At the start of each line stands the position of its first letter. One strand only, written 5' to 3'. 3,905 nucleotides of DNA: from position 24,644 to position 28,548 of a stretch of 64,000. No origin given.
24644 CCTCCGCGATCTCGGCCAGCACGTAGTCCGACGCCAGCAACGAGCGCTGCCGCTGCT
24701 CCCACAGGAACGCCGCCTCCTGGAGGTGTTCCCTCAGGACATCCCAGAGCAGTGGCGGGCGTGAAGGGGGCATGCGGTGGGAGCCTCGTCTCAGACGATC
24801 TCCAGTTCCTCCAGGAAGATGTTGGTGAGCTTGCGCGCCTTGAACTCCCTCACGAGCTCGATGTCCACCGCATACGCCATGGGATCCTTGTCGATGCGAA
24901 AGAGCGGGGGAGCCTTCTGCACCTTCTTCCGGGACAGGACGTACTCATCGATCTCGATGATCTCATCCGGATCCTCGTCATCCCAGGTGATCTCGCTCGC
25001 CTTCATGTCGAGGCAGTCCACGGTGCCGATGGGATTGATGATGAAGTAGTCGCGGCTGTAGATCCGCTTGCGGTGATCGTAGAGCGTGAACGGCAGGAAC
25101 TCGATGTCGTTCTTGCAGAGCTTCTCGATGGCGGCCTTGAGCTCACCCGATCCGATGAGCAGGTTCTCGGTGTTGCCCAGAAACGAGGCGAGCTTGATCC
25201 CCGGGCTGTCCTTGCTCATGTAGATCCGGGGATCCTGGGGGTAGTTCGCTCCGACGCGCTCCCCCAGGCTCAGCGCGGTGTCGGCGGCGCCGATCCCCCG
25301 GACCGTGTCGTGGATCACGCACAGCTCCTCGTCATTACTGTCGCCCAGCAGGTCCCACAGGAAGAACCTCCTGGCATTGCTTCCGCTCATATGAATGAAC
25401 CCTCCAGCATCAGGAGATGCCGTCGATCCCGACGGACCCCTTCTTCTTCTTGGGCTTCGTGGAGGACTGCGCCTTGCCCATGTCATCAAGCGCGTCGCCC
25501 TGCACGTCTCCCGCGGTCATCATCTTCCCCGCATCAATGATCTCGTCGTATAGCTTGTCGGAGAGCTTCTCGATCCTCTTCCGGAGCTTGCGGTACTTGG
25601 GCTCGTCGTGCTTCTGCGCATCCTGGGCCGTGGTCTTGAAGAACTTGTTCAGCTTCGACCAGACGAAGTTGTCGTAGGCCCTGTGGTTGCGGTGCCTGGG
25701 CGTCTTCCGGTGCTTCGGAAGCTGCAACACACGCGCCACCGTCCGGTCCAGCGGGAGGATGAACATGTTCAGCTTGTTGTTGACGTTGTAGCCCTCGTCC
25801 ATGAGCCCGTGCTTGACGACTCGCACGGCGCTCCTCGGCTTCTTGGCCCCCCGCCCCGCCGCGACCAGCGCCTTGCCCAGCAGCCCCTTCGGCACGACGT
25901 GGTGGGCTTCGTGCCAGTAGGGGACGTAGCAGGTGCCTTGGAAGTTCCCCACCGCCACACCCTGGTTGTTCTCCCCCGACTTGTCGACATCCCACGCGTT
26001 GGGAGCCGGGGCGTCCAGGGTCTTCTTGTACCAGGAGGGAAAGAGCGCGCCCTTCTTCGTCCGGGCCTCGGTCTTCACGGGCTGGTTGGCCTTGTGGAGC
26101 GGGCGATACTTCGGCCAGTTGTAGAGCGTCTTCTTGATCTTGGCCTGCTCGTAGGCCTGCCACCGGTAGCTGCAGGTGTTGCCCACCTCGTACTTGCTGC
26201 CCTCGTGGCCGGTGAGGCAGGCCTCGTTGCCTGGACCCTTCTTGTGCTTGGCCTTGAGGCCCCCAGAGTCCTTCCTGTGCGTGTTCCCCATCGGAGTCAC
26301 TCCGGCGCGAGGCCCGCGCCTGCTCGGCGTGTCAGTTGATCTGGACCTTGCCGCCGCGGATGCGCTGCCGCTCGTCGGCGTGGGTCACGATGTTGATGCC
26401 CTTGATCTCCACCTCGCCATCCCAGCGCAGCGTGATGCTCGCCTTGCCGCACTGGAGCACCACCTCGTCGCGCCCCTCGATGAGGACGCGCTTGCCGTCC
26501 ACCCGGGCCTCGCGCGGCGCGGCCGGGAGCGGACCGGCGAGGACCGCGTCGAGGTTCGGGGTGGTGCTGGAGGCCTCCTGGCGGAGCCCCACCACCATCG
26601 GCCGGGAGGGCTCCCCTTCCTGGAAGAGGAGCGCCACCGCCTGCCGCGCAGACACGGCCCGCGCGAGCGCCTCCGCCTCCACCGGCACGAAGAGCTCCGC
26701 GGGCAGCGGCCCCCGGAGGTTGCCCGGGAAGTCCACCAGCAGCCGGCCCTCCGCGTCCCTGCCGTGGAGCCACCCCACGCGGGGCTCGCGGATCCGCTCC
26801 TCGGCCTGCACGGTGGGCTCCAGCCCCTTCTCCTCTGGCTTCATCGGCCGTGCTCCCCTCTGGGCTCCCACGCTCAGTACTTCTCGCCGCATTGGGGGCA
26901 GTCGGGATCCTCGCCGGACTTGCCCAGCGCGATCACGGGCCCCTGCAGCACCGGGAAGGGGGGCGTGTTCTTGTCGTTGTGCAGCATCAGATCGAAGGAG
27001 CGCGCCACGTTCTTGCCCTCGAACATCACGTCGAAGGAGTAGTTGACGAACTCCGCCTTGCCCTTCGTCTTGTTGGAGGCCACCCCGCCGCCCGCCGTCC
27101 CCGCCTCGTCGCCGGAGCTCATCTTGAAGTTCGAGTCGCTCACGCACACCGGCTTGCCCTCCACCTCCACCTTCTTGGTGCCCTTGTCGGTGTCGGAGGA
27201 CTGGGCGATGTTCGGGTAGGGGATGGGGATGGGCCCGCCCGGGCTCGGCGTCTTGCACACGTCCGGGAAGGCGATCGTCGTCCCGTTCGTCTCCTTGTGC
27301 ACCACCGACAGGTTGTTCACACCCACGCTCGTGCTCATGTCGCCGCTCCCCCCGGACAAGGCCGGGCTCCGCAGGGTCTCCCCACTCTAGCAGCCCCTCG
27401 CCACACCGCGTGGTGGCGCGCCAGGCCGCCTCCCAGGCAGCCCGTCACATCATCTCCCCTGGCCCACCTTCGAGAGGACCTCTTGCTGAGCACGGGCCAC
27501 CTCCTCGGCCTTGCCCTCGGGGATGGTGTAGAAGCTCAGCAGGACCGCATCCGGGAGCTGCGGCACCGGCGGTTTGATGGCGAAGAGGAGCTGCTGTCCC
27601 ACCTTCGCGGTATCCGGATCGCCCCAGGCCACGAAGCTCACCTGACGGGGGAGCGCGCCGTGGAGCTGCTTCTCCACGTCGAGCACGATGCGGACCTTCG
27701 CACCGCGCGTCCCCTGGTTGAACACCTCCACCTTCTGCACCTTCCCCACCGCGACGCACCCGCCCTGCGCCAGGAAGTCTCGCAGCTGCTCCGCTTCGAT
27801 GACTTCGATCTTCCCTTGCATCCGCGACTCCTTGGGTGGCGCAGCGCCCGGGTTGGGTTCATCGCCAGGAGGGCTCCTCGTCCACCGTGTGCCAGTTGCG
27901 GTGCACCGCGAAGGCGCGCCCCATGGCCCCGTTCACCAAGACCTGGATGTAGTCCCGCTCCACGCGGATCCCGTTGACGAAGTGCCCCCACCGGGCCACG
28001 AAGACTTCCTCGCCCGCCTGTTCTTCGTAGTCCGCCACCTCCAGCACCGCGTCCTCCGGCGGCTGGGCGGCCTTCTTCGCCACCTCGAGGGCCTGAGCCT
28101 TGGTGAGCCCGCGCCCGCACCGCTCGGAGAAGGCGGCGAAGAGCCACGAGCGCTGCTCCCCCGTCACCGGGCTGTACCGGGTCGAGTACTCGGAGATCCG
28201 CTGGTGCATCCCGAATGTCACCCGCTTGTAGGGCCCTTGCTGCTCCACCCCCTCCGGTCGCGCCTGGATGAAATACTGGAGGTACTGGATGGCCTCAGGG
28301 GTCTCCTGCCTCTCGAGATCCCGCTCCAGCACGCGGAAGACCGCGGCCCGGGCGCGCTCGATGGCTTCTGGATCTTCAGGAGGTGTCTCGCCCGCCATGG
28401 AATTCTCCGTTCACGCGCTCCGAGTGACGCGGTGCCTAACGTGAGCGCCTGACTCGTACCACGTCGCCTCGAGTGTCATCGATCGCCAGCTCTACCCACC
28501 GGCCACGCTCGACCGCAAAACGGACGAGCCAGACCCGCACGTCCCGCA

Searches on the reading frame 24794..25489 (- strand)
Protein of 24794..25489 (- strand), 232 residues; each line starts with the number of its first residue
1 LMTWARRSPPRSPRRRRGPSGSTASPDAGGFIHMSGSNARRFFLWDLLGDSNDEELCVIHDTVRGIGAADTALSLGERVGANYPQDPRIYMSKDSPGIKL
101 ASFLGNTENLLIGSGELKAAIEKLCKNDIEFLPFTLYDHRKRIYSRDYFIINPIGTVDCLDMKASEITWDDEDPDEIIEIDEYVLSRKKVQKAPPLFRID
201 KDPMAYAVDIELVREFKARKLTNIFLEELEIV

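Call 14: search_protein_families(library=ncbifam, proteins=[window:24794-25489:-], max_evalue=0.1)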
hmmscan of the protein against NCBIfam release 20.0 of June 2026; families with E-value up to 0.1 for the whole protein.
window:24794-25489:- (232 aa): 0 families

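Call 24: search_protein_families(library=padloc, proteins=[window:24794-25489:-], max_evalue=1)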
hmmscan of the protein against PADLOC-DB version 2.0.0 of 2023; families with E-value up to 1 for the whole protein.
window:24794-25489:- (232 aa): 0 families

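Call 52: search_protein_families(library=pfam, proteins=[window:24794-25489:-], max_evalue=0.01)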
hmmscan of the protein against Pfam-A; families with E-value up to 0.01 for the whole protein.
window:24794-25489:- (232 aa): 1 family
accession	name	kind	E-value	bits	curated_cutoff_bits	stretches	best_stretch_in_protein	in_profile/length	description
PF07791.16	Imm11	-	1.1e-09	38.3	22.1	1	78-228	39-191/194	Immunity protein family (Imm11)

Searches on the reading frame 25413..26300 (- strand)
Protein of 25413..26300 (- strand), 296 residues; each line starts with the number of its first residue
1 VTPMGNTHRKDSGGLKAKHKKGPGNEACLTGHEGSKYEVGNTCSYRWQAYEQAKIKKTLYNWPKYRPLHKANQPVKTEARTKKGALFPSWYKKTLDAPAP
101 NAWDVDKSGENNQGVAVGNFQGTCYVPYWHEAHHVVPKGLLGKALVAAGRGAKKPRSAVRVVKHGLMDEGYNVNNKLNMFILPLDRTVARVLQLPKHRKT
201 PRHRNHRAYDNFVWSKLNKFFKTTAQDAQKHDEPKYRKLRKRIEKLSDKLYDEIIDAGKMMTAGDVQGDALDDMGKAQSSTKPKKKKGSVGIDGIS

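Call 14: search_protein_families(library=ncbifam, proteins=[window:25413-26300:-], max_evalue=0.1)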
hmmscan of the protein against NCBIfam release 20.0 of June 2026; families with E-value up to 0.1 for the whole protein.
window:25413-26300:- (296 aa): 0 families

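Call 24: search_protein_families(library=padloc, proteins=[window:25413-26300:-], max_evalue=1)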
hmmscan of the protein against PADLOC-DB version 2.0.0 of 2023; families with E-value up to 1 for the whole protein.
window:25413-26300:- (296 aa): 0 families

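Call 52: search_protein_families(library=pfam, proteins=[window:25413-26300:-], max_evalue=0.01)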
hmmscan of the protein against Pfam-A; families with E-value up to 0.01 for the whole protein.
window:25413-26300:- (296 aa): 1 family
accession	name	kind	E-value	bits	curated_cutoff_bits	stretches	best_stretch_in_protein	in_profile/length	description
PF14412.12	AHH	-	1e-05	25.9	22.3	1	124-242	11-110/111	A nuclease family of the HNH/ENDO VII superfamily with conserved AHH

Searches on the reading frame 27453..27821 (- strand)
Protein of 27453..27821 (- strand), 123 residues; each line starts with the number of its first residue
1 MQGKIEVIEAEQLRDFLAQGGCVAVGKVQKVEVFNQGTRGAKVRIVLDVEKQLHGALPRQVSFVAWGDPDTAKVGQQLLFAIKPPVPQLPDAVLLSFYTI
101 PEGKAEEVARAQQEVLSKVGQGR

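Call 6: search_protein_families(library=pfam, proteins=[window:27453-27821:-], max_evalue=1)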
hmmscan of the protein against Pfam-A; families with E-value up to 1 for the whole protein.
window:27453-27821:- (123 aa): 1 family
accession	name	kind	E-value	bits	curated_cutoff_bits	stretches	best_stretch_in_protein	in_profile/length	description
PF24668.1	KH_Vigilin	-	0.2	11.7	27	1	103-119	31-47/50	Vigilin KH domain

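Call 14: search_protein_families(library=ncbifam, proteins=[window:27453-27821:-], max_evalue=0.1)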
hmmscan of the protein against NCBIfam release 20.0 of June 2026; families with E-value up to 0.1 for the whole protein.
window:27453-27821:- (123 aa): 0 families

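Call 24: search_protein_families(library=padloc, proteins=[window:27453-27821:-], max_evalue=1)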
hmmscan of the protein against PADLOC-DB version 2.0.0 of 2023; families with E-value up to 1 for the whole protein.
window:27453-27821:- (123 aa): 0 families

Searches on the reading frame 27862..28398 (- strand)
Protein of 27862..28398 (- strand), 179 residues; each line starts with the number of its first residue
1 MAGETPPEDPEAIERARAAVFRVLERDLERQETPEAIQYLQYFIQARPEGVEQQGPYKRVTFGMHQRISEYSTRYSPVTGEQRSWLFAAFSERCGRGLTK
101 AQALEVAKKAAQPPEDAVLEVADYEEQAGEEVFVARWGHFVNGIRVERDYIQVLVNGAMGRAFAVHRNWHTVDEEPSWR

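Call 6: search_protein_families(library=pfam, proteins=[window:27862-28398:-], max_evalue=1)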
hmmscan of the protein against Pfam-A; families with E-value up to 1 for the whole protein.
window:27862-28398:- (179 aa): 0 families

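Call 14: search_protein_families(library=ncbifam, proteins=[window:27862-28398:-], max_evalue=0.1)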
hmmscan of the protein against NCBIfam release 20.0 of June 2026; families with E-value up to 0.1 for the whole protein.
window:27862-28398:- (179 aa): 0 families

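Call 24: search_protein_families(library=padloc, proteins=[window:27862-28398:-], max_evalue=1)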
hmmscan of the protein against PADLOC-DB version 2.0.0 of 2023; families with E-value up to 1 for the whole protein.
window:27862-28398:- (179 aa): 0 families

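Call 35: search_protein_families(library=pfam, alignment_id=A2, max_evalue=5)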
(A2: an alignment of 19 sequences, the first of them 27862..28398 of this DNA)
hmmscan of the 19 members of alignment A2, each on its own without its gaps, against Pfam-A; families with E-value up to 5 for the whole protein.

A. member 1, window:27862-28398:- (179 aa): 0 families

B. families by the number of members that match (of 19 scanned): 8 families
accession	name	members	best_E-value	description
PF16244.11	DUF4901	3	0.00025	YcdB, YcdC repeated domain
PF08940.17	DUF1918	2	0.057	Domain of unknown function (DUF1918)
PF13430.11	DUF4112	2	0.057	Domain of unknown function (DUF4112)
PF07504.19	FTP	1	0.049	Fungalysin/Thermolysin Propeptide Motif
PF07803.16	GSG-1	1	0.06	GSG1-like protein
PF17414.8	MatP_C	1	0.16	MatP C-terminal ribbon-helix-helix domain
PF16068.10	DUF4810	1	0.28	Domain of unknown function (DUF4810)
PF05570.16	DUF765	1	4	Circovirus protein of unknown function (DUF765)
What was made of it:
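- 27859..28398 (-): 179-aa gene with a tandem PepSY-like fold (weak evidence), ending in a C-terminal Arg. Pfam DUF4901/FTP weak hits (call 35).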

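Call 37: search_solved_structures(query=A2, max_evalue=10)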
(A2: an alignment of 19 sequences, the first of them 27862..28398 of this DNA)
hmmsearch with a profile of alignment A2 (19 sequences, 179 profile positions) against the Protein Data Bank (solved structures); distinct sequences matched with E-value up to 10: 7.
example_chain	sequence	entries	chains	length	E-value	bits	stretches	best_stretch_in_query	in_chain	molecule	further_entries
4m2p_A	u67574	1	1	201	0.13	15.5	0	76-116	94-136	Recoverin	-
4m2o_A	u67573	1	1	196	0.24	14.7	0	76-116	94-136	Recoverin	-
1la3_A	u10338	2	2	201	0.36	14.1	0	68-116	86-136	Recoverin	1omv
2het_A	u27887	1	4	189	0.47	13.7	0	75-116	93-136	Recoverin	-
1iku_A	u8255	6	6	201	0.54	13.5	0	76-116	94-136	RECOVERIN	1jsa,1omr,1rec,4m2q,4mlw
2i94_A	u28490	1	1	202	0.55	13.5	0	76-116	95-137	Recoverin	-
4yi8_A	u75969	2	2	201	0.55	13.5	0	76-116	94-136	Recoverin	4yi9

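Call 42: find_homologous_proteins(query=window:27862-28398:-, max_evalue=0.001)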
Query window:27862-28398:- (179 aa): 32 proteins with E <= 0.001 among 297 candidates.
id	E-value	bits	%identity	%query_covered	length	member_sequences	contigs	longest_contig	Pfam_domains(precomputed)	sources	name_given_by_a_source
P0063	7.8e-115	399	100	100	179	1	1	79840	-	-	-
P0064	1.9e-98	345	87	100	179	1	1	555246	-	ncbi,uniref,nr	ncbi:hypothetical protein [Hyalangium versicolor]|uniref:hypothetical protein n=1 Tax=Hyalangium ver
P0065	1.7e-97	342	86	100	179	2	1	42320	-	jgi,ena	jgi:hypothetical protein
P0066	3.6e-97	341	86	100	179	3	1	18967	-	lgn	-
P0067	2.5e-96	339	85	100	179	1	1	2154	-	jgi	jgi:hypothetical protein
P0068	1.6e-95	336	84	100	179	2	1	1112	-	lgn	-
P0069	2.3e-94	332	84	100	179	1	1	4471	-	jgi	jgi:hypothetical protein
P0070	2.7e-93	329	83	100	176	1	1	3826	-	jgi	jgi:hypothetical protein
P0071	4.5e-92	325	82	100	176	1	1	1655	-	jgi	jgi:hypothetical protein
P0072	1.1e-89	317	79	100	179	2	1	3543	-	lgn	-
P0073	4.6e-88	312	79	100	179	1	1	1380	-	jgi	jgi:hypothetical protein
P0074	5.8e-88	311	79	100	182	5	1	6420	-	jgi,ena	-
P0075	6.6e-88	311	78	100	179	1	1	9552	-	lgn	-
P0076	6.9e-88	311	78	100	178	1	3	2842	-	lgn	-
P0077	2.9e-86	306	78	94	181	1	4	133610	-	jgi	jgi:hypothetical protein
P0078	6.1e-86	305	75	100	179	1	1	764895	-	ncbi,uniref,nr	ncbi:hypothetical protein [Hyalangium gracile]|uniref:hypothetical protein n=1 Tax=Hyalangium gracil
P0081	5.9e-85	301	74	100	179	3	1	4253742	-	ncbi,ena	-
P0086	2.7e-78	280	70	100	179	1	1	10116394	-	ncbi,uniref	ncbi:hypothetical protein NVS55_38975 [Myxococcus stipitatus]|uniref:hypothetical protein n=1 Tax=My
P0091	3.7e-43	165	47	97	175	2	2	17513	-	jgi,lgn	jgi:hypothetical protein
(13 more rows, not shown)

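Call 43: find_encoding_contigs(protein=P0086, flank=9000, max_places=1)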
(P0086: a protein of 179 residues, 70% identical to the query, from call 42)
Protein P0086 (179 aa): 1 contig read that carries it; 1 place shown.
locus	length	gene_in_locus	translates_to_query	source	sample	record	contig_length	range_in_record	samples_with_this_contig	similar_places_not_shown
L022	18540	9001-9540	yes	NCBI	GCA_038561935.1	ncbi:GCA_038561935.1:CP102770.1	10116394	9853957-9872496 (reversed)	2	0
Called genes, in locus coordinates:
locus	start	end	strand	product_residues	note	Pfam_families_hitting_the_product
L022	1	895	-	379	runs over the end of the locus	-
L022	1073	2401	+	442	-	-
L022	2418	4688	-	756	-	PF20093:DUF6484 (faint), PF05954:Phage_GPD, PF04717:Phage_base_V, PF22178:Gp5_trimer_C, PF06715:Gp5_C (faint), PF22178:Gp5_trimer_C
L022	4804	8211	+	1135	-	PF05954:Phage_GPD, PF04717:Phage_base_V, PF22178:Gp5_trimer_C, PF06715:Gp5_C (faint)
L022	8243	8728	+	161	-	-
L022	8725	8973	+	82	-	-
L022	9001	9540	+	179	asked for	-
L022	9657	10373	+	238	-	-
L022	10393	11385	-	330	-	PF08240:ADH_N, PF00107:ADH_zinc_N, PF13602:ADH_zinc_N_2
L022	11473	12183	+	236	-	PF00440:TetR_N, PF02909:TetR_C_1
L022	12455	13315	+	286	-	-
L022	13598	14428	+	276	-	-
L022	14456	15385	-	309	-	-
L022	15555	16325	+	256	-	PF01510:Amidase_2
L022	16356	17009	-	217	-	PF05368:NmrA, PF01370:Epimerase, PF13460:NAD_binding_10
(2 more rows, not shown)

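Call 44: find_encoding_contigs(protein=P0081, flank=9000, max_places=1)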
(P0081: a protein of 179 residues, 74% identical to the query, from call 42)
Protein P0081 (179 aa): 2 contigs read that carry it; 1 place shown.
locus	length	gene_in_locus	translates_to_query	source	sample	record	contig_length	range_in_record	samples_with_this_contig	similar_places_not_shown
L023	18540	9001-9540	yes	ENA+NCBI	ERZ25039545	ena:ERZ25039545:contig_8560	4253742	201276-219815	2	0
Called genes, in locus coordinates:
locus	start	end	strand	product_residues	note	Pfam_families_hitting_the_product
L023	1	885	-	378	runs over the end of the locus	-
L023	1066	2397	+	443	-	-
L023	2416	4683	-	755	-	PF05954:Phage_GPD, PF04717:Phage_base_V, PF22178:Gp5_trimer_C, PF06715:Gp5_C (faint), PF22178:Gp5_trimer_C (weak)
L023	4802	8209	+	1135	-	PF05954:Phage_GPD, PF04717:Phage_base_V, PF22178:Gp5_trimer_C, PF06715:Gp5_C (faint)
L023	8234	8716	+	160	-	-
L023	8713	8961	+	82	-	-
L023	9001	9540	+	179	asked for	-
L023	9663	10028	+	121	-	-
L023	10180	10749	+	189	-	PF12790:T6SS-SciN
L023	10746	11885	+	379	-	PF05936:T6SS_VasE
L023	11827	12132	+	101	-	PF05936:T6SS_VasE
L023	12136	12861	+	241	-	PF09850:DotU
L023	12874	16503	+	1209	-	PF14331:IcmF-related_N, PF06761:IcmF-related, PF21070:IcmF_helical, PF06744:IcmF_C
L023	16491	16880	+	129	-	PF09867:TagF_N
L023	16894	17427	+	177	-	-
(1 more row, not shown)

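Call 60: predict_structure(alignment_id=A5)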
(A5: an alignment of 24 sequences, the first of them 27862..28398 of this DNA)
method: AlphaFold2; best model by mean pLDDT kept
length: 179 residues; sequences in the alignment: 24
mean_pLDDT: 77.0   pTM: 0.54
mean pLDDT of the five models: 77.0, 76.1, 72.8, 70.5, 70.0
residues with pLDDT >= 90: 30; 70-90: 94; 50-70: 46; < 50: 9
segments of 3 or more residues with pLDDT < 50: 1-5
pLDDT, mean of each block of 10 residues (from residue 1): 52 86 81 69 79 84 69 59 58 77 93 91 84 91 84 85 81 61
secondary structure, 60 per line:
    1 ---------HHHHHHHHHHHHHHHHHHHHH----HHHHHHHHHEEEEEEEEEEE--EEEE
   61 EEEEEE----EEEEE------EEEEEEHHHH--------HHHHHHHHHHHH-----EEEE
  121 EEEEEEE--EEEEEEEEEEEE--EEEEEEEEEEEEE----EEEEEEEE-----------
elements in order: H10-30 H35-43 E44-54 E57-66 E71-75 E82-87 H88-91 H100-111 E117-127 E130-141 E144-156 E161-168
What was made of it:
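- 27859..28398 (-): AF2 model pLDDT 77 (call 60).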

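Call 65: fold_search(model_id=the predicted structure, library=pdb)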
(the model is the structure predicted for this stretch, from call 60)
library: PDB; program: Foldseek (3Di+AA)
matches with E <= 10: 419; with E <= 0.001: 0
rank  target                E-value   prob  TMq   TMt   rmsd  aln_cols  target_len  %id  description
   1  4exr                  5.8e-02  0.77  0.28  0.32  18.8       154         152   13  Crystal structure of a putative lipoprotein (CD1622) from Clostridium difficile 630 at 1.85 A resolution (released 2012-06-27)
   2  2gu3                  6.1e-02  0.66  0.26  0.34  17.9       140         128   11  YpmB protein from Bacillus subtilis (released 2006-05-30)
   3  5boi                  9.7e-02  0.90  0.36  0.30  13.6       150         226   13  Bacillus megaterium YpeB C-terminal domain (released 2015-08-12)
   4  7rag_A                1.4e-01  0.12  0.18  0.18  16.8       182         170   11  Structure of the CwlD amidase from Clostridioides difficile in complex with the GerS lipoprotein (released 2021-09-08)
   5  3nqz_A                1.5e-01  0.41  0.26  0.27  17.2       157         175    8  Crystal structure of the autoprocessed Vibriolysin MCP-02 with E369A mutation (released 2010-10-06)
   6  4k90_B                1.8e-01  0.91  0.30  0.26   3.9        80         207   25  Extracellular metalloproteinase from Aspergillus (released 2013-10-23)
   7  7seu_D                3.6e-01  0.35  0.21  0.13  15.4       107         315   11  Crystal structure of E coli contaminant protein YncE co-purified with a plant protein (released 2022-04-20)
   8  6b12_B                5.4e-01  0.12  0.20  0.23  14.9       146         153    8  Structure of Tne2 in complex with Tni2 (released 2017-12-20)
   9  3vh0_A                6.5e-01  0.25  0.21  0.12  15.4       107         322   11  Crystal structure of E. coli YncE complexed with DNA (released 2011-11-16)
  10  5js2_A                6.8e-01  0.03  0.12  0.04  21.4       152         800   12  Human Argonaute-2 Bound to a Modified siRNA (released 2016-07-20)
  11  8p94_V                7.2e-01  0.08  0.17  0.13  18.7       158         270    9  Cryo-EM structure of cortactin stabilized Arp2/3-complex nucleated actin branches (released 2024-01-03)
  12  8j6g                  7.7e-01  0.10  0.22  0.09  17.0       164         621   13  Neutron structure of copper amine oxidase from Arthrobacter globiformis anaerobically reduced by phenylethylamine at pD  (released 2023-09-20)
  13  3buu_B                9.1e-01  0.12  0.20  0.17  15.3       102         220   12  Crystal structure of LolA superfamily protein NE2245 from Nitrosomonas europaea (released 2008-01-22)
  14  3wa2                  9.1e-01  0.10  0.21  0.08  18.1       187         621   11  High resolution crystal structure of copper amine oxidase from arthrobacter globiformis (released 2013-09-11)
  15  3cyg_B                9.1e-01  0.08  0.17  0.16  20.4       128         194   11  Crystal structure of an uncharacterized protein from Fervidobacterium nodosum Rt17-B1 (released 2008-05-13)
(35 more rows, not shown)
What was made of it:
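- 27859..28398 (-): Foldseek top hits are PepSY proteins and M4/M36 propeptides at E 0.06-0.18 (call 65).
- On PepSY/FTP superfamily (for the 82-, 160- and 179-aa partners): The top Foldseek hits of the w179 model are PepSY proteins and propeptides, but at E 0.06-0.18 with pLDDT 77 (calls 60, 65).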

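Call 69: find_encoding_contigs(protein=P0078, flank=6000, max_places=1)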
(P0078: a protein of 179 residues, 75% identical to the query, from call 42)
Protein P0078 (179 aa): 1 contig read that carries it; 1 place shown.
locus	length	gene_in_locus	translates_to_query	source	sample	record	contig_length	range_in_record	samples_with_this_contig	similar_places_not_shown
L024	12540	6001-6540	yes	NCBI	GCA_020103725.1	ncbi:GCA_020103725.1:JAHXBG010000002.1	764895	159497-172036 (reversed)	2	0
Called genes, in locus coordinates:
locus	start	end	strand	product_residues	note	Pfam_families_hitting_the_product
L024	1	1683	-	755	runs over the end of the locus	PF05954:Phage_GPD, PF04717:Phage_base_V, PF20093:DUF6484 (faint), PF22178:Gp5_trimer_C, PF06715:Gp5_C (faint), PF22178:Gp5_trimer_C (weak)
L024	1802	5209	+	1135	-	PF05954:Phage_GPD, PF04717:Phage_base_V, PF22178:Gp5_trimer_C, PF06715:Gp5_C (faint), PF22178:Gp5_trimer_C (weak)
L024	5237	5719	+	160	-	-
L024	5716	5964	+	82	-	-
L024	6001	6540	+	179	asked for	-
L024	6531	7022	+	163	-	-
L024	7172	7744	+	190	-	PF12790:T6SS-SciN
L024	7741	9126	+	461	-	PF05936:T6SS_VasE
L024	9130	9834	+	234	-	PF09850:DotU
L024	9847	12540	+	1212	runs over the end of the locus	PF14331:IcmF-related_N, PF06761:IcmF-related, PF21070:IcmF_helical, PF06744:IcmF_C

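Call 70: find_encoding_contigs(protein=P0077, flank=6000, max_places=1)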
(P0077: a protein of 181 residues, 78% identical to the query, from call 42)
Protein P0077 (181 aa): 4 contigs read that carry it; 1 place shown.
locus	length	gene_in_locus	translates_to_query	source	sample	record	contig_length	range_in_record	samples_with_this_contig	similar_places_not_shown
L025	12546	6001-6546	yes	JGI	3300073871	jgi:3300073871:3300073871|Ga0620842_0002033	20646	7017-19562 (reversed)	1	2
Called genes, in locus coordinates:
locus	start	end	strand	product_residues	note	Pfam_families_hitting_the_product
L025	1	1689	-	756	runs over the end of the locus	PF05954:Phage_GPD, PF04717:Phage_base_V, PF22178:Gp5_trimer_C, PF06715:Gp5_C (weak), PF22178:Gp5_trimer_C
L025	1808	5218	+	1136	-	PF05954:Phage_GPD, PF04717:Phage_base_V, PF22178:Gp5_trimer_C, PF06715:Gp5_C (faint)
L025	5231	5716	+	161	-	-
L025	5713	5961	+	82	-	-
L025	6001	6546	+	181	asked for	-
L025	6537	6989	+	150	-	-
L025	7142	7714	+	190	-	PF12790:T6SS-SciN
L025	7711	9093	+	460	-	PF05936:T6SS_VasE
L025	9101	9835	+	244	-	PF09850:DotU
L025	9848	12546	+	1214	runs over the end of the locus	PF14331:IcmF-related_N, PF06761:IcmF-related, PF21070:IcmF_helical, PF06744:IcmF_C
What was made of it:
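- On Evolved VgrG (T6SS spike with a fused effector): Orthologous loci place the cassette directly before tssJKLM (calls 44, 69, 70).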

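Call 71: find_encoding_contigs(protein=P0091, flank=6000, max_places=1)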
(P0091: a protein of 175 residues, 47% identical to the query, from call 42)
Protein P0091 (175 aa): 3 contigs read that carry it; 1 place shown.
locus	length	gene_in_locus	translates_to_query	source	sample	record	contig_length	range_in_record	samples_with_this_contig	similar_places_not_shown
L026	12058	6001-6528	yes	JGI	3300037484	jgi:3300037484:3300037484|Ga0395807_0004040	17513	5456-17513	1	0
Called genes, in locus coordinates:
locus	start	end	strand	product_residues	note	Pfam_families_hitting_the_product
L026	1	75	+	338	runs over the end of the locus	PF09937:DUF2169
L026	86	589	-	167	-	PF20093:DUF6484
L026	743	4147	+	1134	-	PF05954:Phage_GPD, PF04717:Phage_base_V, PF20093:DUF6484 (faint), PF22178:Gp5_trimer_C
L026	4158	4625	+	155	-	-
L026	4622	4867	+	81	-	-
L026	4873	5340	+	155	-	-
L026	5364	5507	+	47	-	-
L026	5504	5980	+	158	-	-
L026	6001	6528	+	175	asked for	-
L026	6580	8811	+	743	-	PF20093:DUF6484 (faint), PF05954:Phage_GPD, PF04717:Phage_base_V, PF22178:Gp5_trimer_C, PF06715:Gp5_C (weak), PF22178:Gp5_trimer_C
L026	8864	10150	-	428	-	PF02687:FtsX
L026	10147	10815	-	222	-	PF00005:ABC_tran, PF13304:AAA_21 (faint)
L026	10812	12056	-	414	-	?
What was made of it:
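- The five w179 contexts examined show the same layout (calls 43, 44, 69-71).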
